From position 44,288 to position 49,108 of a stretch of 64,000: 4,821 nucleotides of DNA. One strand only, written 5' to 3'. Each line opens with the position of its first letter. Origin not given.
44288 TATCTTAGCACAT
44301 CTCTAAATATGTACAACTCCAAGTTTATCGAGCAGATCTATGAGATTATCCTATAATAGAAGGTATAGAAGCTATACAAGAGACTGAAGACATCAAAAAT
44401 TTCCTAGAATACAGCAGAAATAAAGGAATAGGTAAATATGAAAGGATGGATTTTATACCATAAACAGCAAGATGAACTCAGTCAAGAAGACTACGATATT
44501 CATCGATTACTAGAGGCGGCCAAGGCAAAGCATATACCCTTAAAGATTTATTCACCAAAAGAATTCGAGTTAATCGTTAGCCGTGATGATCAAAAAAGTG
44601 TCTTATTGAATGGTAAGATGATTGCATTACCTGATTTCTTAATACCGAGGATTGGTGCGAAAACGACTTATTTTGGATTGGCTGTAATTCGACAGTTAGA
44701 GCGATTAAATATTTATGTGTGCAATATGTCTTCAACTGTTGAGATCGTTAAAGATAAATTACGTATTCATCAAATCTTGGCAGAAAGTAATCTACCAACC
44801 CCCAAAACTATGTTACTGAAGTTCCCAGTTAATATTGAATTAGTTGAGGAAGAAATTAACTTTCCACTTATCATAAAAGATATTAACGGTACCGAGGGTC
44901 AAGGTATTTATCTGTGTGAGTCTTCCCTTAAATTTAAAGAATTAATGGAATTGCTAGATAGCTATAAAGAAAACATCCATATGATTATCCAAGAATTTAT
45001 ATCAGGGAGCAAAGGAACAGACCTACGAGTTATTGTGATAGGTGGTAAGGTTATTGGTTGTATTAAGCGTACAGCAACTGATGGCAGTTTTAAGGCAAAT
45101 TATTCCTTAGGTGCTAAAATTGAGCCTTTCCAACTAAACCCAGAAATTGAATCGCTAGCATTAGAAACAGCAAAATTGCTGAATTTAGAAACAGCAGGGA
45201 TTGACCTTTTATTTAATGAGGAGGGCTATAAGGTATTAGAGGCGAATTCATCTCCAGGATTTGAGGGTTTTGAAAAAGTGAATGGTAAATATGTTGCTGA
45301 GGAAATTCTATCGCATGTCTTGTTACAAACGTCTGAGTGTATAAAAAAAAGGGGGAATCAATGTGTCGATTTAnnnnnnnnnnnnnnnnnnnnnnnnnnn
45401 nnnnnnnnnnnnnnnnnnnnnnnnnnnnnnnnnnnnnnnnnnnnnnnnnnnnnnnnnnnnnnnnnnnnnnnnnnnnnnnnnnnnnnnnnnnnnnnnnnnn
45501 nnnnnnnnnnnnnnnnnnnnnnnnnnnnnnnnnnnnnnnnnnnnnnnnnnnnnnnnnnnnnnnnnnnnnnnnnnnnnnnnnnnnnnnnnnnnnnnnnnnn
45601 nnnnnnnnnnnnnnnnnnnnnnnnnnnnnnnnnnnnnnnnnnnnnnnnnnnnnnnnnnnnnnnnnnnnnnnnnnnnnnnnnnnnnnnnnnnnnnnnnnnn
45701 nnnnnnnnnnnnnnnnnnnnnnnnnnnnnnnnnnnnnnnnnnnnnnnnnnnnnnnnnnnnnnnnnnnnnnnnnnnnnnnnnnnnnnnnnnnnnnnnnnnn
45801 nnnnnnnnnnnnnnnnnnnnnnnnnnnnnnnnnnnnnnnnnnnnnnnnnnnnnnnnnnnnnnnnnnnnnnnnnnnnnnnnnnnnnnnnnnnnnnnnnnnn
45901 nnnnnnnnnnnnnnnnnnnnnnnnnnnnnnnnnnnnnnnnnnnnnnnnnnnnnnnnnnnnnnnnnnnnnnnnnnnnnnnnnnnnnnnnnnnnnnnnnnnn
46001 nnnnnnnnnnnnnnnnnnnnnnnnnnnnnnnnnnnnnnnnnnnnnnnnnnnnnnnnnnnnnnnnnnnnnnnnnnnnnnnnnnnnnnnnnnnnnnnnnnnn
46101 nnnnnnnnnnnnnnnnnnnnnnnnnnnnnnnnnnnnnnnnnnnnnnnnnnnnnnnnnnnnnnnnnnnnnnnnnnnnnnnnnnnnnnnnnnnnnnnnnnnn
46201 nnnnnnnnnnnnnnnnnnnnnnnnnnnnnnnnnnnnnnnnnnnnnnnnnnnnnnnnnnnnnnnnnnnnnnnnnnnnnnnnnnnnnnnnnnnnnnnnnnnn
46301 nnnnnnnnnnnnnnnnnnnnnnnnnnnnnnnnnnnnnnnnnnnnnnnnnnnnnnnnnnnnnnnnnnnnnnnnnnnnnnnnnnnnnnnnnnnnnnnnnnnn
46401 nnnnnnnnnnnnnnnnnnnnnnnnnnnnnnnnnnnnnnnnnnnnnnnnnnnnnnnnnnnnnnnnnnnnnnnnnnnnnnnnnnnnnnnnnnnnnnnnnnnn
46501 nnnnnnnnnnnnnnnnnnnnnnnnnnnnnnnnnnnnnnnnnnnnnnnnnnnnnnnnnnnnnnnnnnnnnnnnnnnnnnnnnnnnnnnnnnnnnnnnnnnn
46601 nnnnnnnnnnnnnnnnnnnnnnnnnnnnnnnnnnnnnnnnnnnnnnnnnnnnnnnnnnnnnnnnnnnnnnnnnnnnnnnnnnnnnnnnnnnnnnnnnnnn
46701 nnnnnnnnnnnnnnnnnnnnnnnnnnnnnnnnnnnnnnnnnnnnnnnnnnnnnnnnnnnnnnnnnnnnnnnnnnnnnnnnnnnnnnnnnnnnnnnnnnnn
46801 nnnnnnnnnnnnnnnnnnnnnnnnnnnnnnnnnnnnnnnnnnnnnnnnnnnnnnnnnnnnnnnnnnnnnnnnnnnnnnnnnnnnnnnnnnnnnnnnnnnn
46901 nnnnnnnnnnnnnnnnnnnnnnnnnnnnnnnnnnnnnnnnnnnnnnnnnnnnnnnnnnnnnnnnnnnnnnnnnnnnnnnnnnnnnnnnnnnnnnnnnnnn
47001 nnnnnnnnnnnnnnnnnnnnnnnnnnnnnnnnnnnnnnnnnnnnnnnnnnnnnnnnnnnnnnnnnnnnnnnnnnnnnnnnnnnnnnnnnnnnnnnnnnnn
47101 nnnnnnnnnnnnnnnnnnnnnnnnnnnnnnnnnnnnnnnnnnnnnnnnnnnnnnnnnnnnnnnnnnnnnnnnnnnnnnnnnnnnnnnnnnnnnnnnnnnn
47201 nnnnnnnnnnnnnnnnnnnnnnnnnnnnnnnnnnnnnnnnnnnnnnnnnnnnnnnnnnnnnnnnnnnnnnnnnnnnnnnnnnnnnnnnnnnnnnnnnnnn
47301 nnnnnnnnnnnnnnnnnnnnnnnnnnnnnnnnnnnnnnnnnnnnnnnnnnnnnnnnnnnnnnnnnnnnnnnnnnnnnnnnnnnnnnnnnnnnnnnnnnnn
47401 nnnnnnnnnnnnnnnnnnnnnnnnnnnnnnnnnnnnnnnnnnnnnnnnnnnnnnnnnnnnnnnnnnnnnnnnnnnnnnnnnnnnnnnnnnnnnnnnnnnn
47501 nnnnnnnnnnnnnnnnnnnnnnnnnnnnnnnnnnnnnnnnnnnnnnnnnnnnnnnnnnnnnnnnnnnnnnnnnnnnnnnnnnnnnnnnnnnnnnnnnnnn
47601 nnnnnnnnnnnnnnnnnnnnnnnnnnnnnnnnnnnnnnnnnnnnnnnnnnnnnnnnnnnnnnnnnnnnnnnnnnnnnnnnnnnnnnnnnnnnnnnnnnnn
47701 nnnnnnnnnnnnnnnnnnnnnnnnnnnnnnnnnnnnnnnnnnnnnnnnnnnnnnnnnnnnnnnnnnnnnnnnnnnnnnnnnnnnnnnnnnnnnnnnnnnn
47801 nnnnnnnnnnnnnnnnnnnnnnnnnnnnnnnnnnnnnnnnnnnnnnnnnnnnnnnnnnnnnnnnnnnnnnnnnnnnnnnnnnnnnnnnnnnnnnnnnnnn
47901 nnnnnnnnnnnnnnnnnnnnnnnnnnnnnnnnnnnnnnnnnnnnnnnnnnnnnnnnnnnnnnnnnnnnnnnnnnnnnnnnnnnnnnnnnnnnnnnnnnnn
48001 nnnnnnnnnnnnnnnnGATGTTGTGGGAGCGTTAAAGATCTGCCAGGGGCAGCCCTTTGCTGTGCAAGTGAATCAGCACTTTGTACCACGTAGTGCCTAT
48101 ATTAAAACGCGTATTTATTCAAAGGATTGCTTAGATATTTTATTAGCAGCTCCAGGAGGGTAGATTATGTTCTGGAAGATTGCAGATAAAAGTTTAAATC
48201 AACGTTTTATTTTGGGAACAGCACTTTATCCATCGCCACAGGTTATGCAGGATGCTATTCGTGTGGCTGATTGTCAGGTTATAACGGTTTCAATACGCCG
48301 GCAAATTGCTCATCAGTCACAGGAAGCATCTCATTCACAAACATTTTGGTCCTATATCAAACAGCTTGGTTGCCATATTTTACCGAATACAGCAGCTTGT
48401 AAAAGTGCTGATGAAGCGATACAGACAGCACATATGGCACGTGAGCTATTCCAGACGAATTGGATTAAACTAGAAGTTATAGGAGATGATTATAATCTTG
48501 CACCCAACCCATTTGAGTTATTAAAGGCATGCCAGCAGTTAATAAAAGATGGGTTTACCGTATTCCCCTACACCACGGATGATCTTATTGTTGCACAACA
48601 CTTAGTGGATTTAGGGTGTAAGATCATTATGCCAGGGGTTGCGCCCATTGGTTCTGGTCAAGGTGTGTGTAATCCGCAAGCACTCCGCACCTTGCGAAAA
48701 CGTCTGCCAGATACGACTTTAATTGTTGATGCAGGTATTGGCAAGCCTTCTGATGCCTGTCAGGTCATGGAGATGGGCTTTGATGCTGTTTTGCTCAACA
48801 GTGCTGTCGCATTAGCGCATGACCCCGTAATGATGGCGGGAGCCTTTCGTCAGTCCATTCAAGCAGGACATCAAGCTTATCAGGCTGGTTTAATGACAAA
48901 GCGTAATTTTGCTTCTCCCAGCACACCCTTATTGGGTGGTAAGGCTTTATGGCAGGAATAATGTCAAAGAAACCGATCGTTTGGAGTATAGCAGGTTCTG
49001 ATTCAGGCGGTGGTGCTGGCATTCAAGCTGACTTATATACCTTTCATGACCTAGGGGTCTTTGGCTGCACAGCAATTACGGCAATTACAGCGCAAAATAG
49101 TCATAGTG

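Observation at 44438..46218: Translationally coupled RimK-like ATP-grasp ligase + Cys2 Ntn amidotransferase (YafJ/EgtC-like) gene pair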

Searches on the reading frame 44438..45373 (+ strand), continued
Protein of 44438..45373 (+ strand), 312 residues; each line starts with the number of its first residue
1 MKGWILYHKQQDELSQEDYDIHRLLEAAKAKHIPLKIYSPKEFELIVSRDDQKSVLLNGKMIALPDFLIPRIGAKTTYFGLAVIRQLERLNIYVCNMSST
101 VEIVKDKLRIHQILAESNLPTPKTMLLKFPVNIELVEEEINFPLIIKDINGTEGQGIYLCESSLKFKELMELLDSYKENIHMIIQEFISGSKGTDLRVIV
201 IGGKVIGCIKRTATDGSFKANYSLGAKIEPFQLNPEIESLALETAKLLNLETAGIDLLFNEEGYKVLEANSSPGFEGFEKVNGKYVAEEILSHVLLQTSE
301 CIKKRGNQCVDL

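Call 87: search_dna_similar(query=window:44438-45373:+, collection=phages, mode=protein, max_evalue=1e-20, max_rows=30)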
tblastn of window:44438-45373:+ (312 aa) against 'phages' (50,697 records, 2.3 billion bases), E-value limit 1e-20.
Records with a match: 18; places in all: 18; records where one place covers at least 80% of the query: 18.
Best place of each record, by identity: <60% 18.
By first word of the organism name: Cyanophage 9; Synechococcus 7; Bacteriophage 1; Pelagibacter 1.
By host as written in the record: Synechococcus 12; Synechococcus sp. 3; - 2; Candidatus Pelagibacter ubique HTCC1062 1.
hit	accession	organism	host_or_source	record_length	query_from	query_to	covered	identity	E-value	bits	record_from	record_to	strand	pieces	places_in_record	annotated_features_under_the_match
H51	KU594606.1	Cyanophage S-RIM32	Synechococcus sp.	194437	1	299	96%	47.8%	3e-79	268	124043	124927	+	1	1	hypothetical protein (x2)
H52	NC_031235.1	Cyanophage S-RIM32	Synechococcus sp.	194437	1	299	96%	47.8%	3e-79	268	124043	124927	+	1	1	ribosomal protein S6 glutaminyl transferase | hypothetical protein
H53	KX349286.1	Synechococcus phage S-RIM8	Synechococcus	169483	1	298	96%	46.6%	3e-78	265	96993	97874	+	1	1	ribosomal protein S6 glutaminyl transferase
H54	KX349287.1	Synechococcus phage S-RIM8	Synechococcus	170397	1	298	96%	46.6%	3e-78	265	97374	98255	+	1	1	ribosomal protein S6 glutaminyl transferase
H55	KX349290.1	Synechococcus phage S-RIM8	Synechococcus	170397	1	298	96%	46.6%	3e-78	265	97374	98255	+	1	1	ribosomal protein S6 glutaminyl transferase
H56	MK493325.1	Synechococcus phage S-RIM8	Synechococcus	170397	1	298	96%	46.6%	3e-78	265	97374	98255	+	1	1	hypothetical protein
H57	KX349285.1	Synechococcus phage S-RIM8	Synechococcus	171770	1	298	96%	46.6%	4e-78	264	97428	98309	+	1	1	ribosomal protein S6 glutaminyl transferase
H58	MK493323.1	Synechococcus phage S-RIM8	Synechococcus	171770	1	298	96%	46.6%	4e-78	264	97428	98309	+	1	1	hypothetical protein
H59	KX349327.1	Cyanophage S-RIM12_WH_07_0310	USA: Vineyard Sound, Massachusetts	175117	1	297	95%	46.1%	7e-78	263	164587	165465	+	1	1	ribosomal protein S6 glutaminyl transferase | hypothetical protein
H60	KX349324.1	Cyanophage S-RIM12_W1_12_0610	Synechococcus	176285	1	297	95%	46.1%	7e-78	263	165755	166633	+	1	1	ribosomal protein S6 glutaminyl transferase | hypothetical protein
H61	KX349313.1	Cyanophage S-RIM12 isolate RW_06_0310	Synechococcus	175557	1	297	95%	45.8%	1e-76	260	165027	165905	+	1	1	ribosomal protein S6 glutaminyl transferase | hypothetical protein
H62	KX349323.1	Cyanophage S-RIM12 isolate W1_08_0910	Synechococcus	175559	1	297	95%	45.8%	1e-76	260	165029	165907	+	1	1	ribosomal protein S6 glutaminyl transferase | hypothetical protein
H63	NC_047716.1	Cyanophage S-RIM12 isolate RW_06_0310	Synechococcus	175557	1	297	95%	45.8%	1e-76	260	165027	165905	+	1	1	ribosomal protein S6 glutaminyl transferase | hypothetical protein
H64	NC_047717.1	Cyanophage S-RIM12 isolate W1_08_0910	Synechococcus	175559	1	297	95%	45.8%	1e-76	260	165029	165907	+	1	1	ribosomal protein S6 glutaminyl transferase | hypothetical protein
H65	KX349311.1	Cyanophage S-RIM12_RW_04_0310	Synechococcus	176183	1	297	95%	45.8%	1e-76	260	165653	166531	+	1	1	ribosomal protein S6 glutaminyl transferase | hypothetical protein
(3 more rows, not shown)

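Call 89: get_annotated_region(hit=H52, flank=4000)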
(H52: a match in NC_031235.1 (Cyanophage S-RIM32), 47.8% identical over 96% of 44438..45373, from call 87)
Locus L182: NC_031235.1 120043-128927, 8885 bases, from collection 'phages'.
description: Cyanophage S-RIM32 isolate RW_108_0702, complete genome.
organism: Cyanophage S-RIM32 (NCBI taxid 1278479)
taxonomy: Viruses; Duplodnaviria; Heunggongvirae; Uroviricota; Caudoviricetes; Kyanoviridae; Bristolvirus; Bristolvirus rhodeisland
host: Synechococcus sp.; source: -; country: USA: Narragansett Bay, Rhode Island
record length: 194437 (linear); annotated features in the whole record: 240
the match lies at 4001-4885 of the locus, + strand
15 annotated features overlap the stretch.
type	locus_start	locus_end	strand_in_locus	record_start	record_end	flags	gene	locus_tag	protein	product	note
CDS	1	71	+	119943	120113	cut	-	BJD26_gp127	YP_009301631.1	hypothetical protein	-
CDS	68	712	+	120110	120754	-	-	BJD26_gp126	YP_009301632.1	head maturation protease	-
CDS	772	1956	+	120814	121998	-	-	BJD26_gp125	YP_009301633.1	head scaffolding protein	-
CDS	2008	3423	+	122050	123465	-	-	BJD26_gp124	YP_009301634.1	major head protein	major capsid protein gp23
CDS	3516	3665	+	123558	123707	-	-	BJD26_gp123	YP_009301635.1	hypothetical protein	-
CDS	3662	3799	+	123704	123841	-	-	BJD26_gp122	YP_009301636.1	hypothetical protein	-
CDS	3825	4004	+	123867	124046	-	-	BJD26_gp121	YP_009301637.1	hypothetical protein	-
CDS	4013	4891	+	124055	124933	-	-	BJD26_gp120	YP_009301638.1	ribosomal protein S6 glutaminyl transferase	-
CDS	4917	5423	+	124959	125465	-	-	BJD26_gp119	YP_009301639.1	tail completion protein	-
CDS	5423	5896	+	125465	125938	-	-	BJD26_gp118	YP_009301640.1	UvsY-like recombination mediator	-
CDS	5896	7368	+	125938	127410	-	-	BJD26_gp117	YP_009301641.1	DNA helicase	DNA helicase UvsW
CDS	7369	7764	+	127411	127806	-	-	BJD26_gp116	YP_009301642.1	methylamine utilization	-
CDS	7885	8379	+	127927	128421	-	-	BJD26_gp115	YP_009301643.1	late sigma transcription factor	-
CDS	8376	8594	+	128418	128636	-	-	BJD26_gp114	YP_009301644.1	hypothetical protein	-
CDS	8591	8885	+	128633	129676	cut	-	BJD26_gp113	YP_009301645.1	SbcD-like subunit of palindrome specific endonuclease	Phage recombination-related endonuclease gp47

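Call 90: get_annotated_region(hit=H53, flank=4000)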
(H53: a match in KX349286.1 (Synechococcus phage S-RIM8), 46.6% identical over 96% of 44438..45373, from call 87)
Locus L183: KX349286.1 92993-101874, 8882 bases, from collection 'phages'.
description: Synechococcus phage S-RIM8 isolate RW_03_0807_WH8101, complete genome.
organism: Synechococcus phage S-RIM8 (NCBI taxid 756278)
taxonomy: Viruses; Duplodnaviria; Heunggongvirae; Uroviricota; Caudoviricetes; Kyanoviridae; Neptunevirus; Neptunevirus srim18
host: Synechococcus; source: -; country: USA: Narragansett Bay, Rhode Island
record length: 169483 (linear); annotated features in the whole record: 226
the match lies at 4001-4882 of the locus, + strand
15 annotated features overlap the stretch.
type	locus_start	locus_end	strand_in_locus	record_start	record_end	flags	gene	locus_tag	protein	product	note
CDS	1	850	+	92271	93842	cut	-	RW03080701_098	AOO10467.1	hypothetical protein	-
CDS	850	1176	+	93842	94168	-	-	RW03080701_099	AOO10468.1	hypothetical protein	-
CDS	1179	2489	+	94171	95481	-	-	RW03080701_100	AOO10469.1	hypothetical protein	-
CDS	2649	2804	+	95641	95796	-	-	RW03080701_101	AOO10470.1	hypothetical protein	-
CDS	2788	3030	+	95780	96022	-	-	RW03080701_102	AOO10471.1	hypothetical protein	-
CDS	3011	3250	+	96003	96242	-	-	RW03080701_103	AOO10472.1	hypothetical protein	-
CDS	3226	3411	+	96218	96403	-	-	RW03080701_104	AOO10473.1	hypothetical protein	-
CDS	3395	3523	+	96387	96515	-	-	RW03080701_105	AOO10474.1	hypothetical protein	-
CDS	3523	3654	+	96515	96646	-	-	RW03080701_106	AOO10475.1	hypothetical protein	-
CDS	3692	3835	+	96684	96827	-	-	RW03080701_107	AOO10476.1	hypothetical protein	-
CDS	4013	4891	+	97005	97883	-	-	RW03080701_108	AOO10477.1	ribosomal protein S6 glutaminyl transferase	-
CDS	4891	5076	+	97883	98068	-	-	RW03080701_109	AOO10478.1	hypothetical protein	-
CDS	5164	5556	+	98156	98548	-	-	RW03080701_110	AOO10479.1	hypothetical protein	-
CDS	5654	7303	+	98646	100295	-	-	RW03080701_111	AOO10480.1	terminase large subunit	terminase large subunit gp17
CDS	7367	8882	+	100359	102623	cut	-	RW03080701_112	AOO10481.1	tail sheath monomer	-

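Call 91: get_annotated_region(hit=H63, flank=4000)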
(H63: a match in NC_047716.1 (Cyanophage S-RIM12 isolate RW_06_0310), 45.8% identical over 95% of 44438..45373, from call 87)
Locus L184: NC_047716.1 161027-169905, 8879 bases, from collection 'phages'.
description: Cyanophage S-RIM12 isolate RW_06_0310, complete genome.
organism: Cyanophage S-RIM12 isolate RW_06_0310 (NCBI taxid 2790659)
taxonomy: Viruses; Duplodnaviria; Heunggongvirae; Uroviricota; Caudoviricetes; Kyanoviridae; Brizovirus; Brizovirus rhodeisland06
host: Synechococcus; source: -; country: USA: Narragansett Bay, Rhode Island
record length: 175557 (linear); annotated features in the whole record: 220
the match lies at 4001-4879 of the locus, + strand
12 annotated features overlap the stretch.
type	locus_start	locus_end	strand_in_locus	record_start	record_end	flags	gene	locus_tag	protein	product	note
CDS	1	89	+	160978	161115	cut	-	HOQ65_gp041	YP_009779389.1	hypothetical protein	-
CDS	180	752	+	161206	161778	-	-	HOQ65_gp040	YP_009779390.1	hypothetical protein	-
CDS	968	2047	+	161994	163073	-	-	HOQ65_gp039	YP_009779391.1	photosystem II D1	photosystem II protein D1 PsbA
CDS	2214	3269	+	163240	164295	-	-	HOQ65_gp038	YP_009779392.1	photosystem II D1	photosystem II protein D2 PsbD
CDS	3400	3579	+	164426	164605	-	-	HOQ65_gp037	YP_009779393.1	hypothetical protein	-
CDS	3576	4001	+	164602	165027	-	-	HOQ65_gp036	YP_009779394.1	hypothetical protein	-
CDS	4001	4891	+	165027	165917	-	-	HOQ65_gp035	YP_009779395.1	ribosomal protein S6 glutaminyl transferase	-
CDS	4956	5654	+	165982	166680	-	-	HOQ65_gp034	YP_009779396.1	phosphoribosylaminoimidazole-succinocarboxamide synthase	-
CDS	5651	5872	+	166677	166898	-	-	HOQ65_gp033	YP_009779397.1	hypothetical protein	-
CDS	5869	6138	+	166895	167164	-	-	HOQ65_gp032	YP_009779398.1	hypothetical protein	-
CDS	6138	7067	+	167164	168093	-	-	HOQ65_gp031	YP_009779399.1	phosphoribosylaminoimidazole synthetase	-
CDS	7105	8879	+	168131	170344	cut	-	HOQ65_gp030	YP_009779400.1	major head protein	-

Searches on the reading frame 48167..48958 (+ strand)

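Call 40: search_protein_families(library=pfam, proteins=[window:48167-48958:+], max_evalue=0.01)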
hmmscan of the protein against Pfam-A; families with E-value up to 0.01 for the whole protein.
window:48167-48958:+ (264 aa): 3 families
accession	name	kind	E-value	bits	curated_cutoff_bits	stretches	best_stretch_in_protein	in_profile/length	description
PF05690.20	ThiG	-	9.7e-99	330.1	23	1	4-254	1-247/247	Thiazole biosynthesis protein ThiG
PF01884.23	PcrB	-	0.0018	18.2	23.9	0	169-214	167-211/226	PcrB family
PF00977.27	His_biosynth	-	0.0077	16.1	23.6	0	153-213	163-221/228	Histidine biosynthesis protein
